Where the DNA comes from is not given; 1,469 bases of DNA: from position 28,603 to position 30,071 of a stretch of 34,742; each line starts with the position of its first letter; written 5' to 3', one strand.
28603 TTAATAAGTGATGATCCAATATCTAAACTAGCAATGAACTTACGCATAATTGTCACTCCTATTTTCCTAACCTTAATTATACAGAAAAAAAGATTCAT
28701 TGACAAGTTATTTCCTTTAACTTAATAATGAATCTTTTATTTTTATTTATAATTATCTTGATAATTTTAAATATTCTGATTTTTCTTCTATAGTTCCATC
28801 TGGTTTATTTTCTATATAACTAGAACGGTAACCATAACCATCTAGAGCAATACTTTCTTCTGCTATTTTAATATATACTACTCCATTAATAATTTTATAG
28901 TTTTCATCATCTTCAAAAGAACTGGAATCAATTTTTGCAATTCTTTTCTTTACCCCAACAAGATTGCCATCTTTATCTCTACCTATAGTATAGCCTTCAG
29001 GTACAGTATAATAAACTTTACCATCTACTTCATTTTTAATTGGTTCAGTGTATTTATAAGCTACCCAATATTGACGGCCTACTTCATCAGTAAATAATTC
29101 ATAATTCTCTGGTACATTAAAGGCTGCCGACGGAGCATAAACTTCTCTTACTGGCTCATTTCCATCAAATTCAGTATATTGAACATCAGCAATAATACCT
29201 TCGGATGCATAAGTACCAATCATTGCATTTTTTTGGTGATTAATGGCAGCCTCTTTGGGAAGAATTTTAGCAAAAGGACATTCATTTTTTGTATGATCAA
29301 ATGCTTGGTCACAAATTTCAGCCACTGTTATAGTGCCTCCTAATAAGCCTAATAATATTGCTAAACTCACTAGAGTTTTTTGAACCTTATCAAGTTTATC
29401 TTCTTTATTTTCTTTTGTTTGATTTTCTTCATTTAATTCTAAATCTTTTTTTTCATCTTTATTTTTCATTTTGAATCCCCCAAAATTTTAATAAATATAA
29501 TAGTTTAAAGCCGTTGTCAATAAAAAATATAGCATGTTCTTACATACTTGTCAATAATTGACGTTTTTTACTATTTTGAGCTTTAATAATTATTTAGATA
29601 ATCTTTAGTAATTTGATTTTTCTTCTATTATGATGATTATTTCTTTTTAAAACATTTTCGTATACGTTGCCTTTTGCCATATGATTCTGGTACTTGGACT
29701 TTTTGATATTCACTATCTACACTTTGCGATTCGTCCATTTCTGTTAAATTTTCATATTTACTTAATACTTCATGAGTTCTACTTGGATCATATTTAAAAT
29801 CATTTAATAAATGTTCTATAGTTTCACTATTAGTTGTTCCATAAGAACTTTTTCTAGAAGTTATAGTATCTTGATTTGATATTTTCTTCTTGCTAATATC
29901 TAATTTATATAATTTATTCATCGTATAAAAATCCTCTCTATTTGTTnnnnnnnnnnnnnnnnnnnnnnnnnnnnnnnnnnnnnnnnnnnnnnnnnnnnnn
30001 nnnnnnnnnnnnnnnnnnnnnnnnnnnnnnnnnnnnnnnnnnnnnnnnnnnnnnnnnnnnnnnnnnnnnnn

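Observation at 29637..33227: Four-gene operon of domain-less orphans between infC-rpmI-rplT and the ftsA-ftsZ-spoIIGA-sigE-sigG cluster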

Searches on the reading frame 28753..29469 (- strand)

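Call 3: search_protein_families(library=pfam, proteins=[window:28753-29469:-], max_evalue=1)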
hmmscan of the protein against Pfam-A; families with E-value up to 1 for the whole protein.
window:28753-29469:- (238 aa): 2 families
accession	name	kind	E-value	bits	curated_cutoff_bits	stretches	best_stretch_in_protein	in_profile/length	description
PF09190.17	DALR_2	-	0.19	12.7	22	1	12-43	26-56/57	DALR domain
PF01618.21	MotA_ExbB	-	0.21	11.8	22.9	1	4-45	23-64/127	MotA/TolQ/ExbB proton channel family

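Call 4: search_protein_families(library=ncbifam, proteins=[window:28753-29469:-], max_evalue=1)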
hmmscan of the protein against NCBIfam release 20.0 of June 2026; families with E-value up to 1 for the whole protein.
window:28753-29469:- (238 aa): 3 families
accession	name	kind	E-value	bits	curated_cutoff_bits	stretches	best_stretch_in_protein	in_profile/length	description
NF011396.0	PRK14821.1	equivalog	0.047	13.2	203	1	184-230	112-158/185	XTP/dITP diphosphatase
NF047767.1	LBF_2804_fam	subfamily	0.13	11.5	80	1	14-57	20-62/352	LBF_2804 family protein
NF045475.1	Opp3C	equivalog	0.17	11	450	1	89-136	75-121/328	oligopeptide ABC transporter permease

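Call 8: search_protein_families(library=phrogs, proteins=[window:28753-29469:-], max_evalue=0.1)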
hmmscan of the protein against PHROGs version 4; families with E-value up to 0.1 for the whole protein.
window:28753-29469:- (238 aa): 0 families

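Call 9: search_protein_families(library=padloc, proteins=[window:28753-29469:-], max_evalue=0.1)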
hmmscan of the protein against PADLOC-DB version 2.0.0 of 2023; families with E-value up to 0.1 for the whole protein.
window:28753-29469:- (238 aa): 0 families

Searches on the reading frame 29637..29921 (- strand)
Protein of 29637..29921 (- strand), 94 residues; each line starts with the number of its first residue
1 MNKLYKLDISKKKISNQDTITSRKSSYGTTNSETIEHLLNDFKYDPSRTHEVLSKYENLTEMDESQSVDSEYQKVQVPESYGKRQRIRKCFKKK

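Call 3: search_protein_families(library=pfam, proteins=[window:29637-29921:-], max_evalue=1)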
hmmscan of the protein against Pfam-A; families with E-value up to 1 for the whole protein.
window:29637-29921:- (94 aa): 2 families
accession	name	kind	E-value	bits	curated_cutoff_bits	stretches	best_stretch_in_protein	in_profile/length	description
PF20716.2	ATPTG10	-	0.12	13.3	25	1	15-75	7-66/99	ATPTG10-like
PF21698.3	Spo16_C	-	0.19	11.9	27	0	26-42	18-33/43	Spo16 protein, C-terminal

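Call 4: search_protein_families(library=ncbifam, proteins=[window:29637-29921:-], max_evalue=1)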
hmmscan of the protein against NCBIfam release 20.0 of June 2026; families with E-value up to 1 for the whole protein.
window:29637-29921:- (94 aa): 1 family
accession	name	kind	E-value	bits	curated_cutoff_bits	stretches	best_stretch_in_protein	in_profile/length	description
NF052641.1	PQLLE_fam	subfamily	0.0011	18.7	80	1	19-93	8-83/211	PQLLE family protein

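Call 8: search_protein_families(library=phrogs, proteins=[window:29637-29921:-], max_evalue=0.1)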
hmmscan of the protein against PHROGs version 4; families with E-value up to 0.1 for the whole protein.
window:29637-29921:- (94 aa): 2 families
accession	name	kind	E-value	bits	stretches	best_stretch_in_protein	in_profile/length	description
phrog_4459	-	unknown function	0.046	15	1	70-93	8-31/72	-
phrog_2513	-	unknown function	0.072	13.9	1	32-73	80-120/189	-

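Call 9: search_protein_families(library=padloc, proteins=[window:29637-29921:-], max_evalue=0.1)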
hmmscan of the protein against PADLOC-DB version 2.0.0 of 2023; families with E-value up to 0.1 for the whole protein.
window:29637-29921:- (94 aa): 1 family
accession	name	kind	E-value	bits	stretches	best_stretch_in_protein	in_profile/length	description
PDLC02913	ATPase_I-A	-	0.0026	15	1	16-76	422-483/508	-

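Call 47: find_encoding_contigs(protein=window:29637-29921:-, flank=6000, max_places=4)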
Protein window:29637-29921:- (94 aa): 1 contig read that carries it; 1 place shown.
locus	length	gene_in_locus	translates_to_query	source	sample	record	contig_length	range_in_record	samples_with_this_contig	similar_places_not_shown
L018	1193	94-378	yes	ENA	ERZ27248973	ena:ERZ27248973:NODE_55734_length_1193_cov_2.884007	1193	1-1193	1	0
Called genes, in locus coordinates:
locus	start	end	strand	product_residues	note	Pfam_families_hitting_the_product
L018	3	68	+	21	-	?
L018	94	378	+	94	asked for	-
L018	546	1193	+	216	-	?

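Call 84: search_dna_similar(query=window:29637-29921:-, collection=phages, mode=protein, max_evalue=0.01)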
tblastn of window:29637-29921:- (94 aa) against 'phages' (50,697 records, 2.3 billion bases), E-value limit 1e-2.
No match.

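Call 85: search_dna_similar(query=window:29637-29921:-, collection=plasmids, mode=protein, max_evalue=0.01)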
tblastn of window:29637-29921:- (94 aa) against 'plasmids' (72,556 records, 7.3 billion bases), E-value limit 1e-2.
No match.

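Call 89: search_solved_structures(query=window:29637-29921:-, max_evalue=1)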
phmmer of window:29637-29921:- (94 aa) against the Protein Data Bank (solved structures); distinct sequences matched with E-value up to 1: 3.
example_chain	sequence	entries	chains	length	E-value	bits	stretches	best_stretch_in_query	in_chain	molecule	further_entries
3huu_A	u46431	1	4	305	0.18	15.6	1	31-84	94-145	Transcription regulator like protein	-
5h7b_A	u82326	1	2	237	0.37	14.6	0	12-63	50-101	Immunoglobulin G-binding protein A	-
5h7a_C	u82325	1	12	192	0.84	13.4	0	11-63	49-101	Immunoglobulin G-binding protein A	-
